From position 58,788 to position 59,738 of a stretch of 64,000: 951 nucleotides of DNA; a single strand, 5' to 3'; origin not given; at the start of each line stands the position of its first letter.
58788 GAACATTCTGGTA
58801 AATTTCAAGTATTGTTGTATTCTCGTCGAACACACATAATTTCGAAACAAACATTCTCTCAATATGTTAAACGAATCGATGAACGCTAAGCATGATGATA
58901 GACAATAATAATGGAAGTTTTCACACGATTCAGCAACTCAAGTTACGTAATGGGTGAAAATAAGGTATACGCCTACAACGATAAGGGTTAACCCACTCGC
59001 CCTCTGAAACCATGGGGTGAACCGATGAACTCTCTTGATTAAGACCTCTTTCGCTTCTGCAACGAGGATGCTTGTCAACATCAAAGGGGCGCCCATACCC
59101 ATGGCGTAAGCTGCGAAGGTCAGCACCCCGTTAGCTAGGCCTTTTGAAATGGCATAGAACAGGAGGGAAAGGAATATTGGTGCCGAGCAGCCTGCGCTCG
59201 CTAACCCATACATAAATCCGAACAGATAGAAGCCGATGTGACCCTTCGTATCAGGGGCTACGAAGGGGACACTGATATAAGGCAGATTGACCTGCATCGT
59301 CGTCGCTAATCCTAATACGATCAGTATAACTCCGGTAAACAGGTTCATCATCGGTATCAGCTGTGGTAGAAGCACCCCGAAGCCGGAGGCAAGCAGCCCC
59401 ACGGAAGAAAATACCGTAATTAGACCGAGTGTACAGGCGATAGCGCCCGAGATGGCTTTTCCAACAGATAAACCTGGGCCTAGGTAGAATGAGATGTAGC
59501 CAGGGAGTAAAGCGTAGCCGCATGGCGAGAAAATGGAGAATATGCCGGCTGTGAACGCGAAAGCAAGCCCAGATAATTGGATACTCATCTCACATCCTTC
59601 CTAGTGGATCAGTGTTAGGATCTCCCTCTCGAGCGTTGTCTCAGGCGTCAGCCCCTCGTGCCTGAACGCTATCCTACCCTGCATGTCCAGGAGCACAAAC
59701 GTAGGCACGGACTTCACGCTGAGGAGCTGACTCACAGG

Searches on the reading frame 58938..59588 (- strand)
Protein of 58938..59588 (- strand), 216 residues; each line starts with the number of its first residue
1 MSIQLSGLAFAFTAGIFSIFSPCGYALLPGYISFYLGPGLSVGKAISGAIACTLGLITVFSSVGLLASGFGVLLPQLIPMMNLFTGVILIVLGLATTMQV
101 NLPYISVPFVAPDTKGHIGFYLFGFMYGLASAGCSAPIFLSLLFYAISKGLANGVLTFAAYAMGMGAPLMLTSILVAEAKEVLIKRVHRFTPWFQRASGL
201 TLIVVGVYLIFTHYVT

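Call 59: search_protein_families(library=pfam, proteins=[window:58938-59588:-], max_evalue=0.00001)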
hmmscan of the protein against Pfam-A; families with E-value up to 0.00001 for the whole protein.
window:58938-59588:- (216 aa): 1 family
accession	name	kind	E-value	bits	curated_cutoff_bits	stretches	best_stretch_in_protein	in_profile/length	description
PF02683.22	DsbD_TM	-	1.8e-08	34.4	27.1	1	8-210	5-215/219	Cytochrome C biogenesis protein transmembrane domain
